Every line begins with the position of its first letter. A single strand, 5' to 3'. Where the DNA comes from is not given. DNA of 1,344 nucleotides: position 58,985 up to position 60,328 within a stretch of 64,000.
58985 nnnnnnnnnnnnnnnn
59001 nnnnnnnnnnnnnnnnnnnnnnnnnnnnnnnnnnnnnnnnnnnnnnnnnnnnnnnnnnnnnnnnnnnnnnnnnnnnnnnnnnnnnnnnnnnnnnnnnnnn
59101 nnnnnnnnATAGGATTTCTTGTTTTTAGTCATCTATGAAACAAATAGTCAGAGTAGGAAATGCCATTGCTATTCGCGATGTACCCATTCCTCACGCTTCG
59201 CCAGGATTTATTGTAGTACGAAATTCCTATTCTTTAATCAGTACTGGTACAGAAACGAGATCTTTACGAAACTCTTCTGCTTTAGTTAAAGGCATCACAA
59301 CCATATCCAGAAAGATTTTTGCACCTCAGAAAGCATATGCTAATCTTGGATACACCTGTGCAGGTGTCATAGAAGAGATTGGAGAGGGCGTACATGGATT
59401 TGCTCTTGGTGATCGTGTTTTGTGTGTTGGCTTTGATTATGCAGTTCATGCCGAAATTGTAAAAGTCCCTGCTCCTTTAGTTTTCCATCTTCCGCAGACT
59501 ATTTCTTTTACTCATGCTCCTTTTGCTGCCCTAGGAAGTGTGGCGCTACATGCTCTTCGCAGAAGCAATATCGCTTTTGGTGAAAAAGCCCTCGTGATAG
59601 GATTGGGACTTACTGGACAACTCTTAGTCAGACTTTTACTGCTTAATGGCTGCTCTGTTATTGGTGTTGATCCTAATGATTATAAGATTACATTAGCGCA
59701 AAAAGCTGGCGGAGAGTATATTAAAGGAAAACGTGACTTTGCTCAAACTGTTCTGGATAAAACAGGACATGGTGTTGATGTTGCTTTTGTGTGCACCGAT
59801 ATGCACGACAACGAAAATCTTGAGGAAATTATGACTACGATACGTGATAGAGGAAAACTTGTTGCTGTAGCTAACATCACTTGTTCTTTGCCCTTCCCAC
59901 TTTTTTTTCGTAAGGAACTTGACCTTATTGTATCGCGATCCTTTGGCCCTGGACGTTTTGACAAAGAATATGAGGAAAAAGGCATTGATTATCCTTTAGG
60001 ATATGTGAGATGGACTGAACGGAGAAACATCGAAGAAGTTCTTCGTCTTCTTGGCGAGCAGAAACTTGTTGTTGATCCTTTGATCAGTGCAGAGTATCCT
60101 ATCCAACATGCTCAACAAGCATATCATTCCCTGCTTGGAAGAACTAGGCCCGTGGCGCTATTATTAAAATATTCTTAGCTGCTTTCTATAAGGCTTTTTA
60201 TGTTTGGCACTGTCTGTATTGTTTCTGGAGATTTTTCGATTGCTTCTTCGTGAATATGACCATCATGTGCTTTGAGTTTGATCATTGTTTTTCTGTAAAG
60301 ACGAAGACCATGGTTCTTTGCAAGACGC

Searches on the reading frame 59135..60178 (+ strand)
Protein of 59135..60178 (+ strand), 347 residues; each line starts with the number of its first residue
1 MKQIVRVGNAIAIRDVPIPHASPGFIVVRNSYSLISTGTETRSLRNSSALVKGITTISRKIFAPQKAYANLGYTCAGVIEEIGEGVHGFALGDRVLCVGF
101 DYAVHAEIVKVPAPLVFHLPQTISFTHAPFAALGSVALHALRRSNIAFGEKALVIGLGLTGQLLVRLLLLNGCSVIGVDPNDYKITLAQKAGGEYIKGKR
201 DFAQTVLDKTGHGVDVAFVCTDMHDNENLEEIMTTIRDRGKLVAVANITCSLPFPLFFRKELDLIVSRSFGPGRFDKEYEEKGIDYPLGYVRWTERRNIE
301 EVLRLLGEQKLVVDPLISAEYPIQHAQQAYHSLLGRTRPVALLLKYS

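Call 3: search_protein_families(library=pfam, proteins=[window:59135-60178:+], max_evalue=0.01)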
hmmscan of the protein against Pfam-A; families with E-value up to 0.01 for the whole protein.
window:59135-60178:+ (347 aa): 5 families
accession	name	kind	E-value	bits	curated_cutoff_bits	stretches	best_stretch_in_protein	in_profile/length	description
PF00107.32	ADH_zinc_N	-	2e-12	47.6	31.8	1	161-275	3-120/129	Zinc-binding dehydrogenase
PF08240.17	ADH_N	-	2.6e-05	24.9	23.5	1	65-120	30-103/104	Alcohol dehydrogenase GroES-like domain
PF13602.12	ADH_zinc_N_2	-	4.8e-05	24.7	27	1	200-332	12-122/134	Zinc-binding dehydrogenase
PF02254.24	TrkA_N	-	0.00022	22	23.8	1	153-244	2-94/116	TrkA-N domain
PF13241.12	NAD_binding_7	-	0.00063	20.7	22.1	1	149-247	7-93/104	Putative NAD(P)-binding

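Call 4: search_protein_families(library=ncbifam, proteins=[window:59135-60178:+], max_evalue=0.01)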
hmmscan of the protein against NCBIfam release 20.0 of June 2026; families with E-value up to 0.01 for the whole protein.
window:59135-60178:+ (347 aa): 23 families
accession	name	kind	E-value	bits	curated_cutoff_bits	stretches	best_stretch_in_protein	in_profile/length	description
NF010344.0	PRK13771.1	subfamily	6.4e-14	51.7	349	1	104-256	117-265/334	putative alcohol dehydrogenase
NF041172.1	AcrlCoa_red_Thmprot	equivalog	3.4e-13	49.2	500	1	106-252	119-262/334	acryloyl-CoA reductase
TIGR02824.1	quinone_pig3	subfamily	8.4e-13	48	296.8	1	64-248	54-240/325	putative NAD(P)H quinone oxidoreductase, PIG3 family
TIGR00692.1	tdh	equivalog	1.1e-12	47.6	458.35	1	103-242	117-257/340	L-threonine 3-dehydrogenase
TIGR03989.1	Rxyl_3153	subfamily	2e-11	43.8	440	1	139-246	177-287/370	NDMA-dependent alcohol dehydrogenase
NF008024.0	PRK10754.1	subfamily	7.4e-10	38.4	348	1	57-248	47-241/327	NADPH:quinone reductase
NF006940.0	PRK09422.1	equivalog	2e-09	36.9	344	1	120-246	132-260/338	alcohol dehydrogenase AdhP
NF007642.0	PRK10309.1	equivalog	2.4e-09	36.9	550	1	105-202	117-215/347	galactitol-1-phosphate 5-dehydrogenase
TIGR01202.1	bchC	equivalog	4.2e-09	35.9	291.25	1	8-272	10-259/308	chlorophyll synthesis pathway protein BchC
NF003808.0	PRK05396.1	equivalog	2.7e-08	33.1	380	1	104-242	120-259/341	L-threonine 3-dehydrogenase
TIGR02817.1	adh_fam_1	subfamily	5e-08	32.7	284.05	1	56-259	47-259/336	zinc-binding alcohol dehydrogenase family protein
NF041097.1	keto_inos_dh_IolM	equivalog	1.7e-07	30.3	450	1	142-248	200-313/389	scyllo-inosose 3-dehydrogenase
NF007375.0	PRK09880.1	equivalog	6.4e-07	28.4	469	1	129-330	150-327/344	L-idonate 5-dehydrogenase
TIGR02818.1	adh_III_F_hyde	equivalog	1.6e-05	24.1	543.95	0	145-221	182-263/368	S-(hydroxymethyl)glutathione dehydrogenase/class III alcohol dehydrogenase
NF047908.1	AldhRedAhr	equivalog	1.8e-05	23.8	470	1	106-255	123-269/335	NADPH-dependent aldehyde reductase Ahr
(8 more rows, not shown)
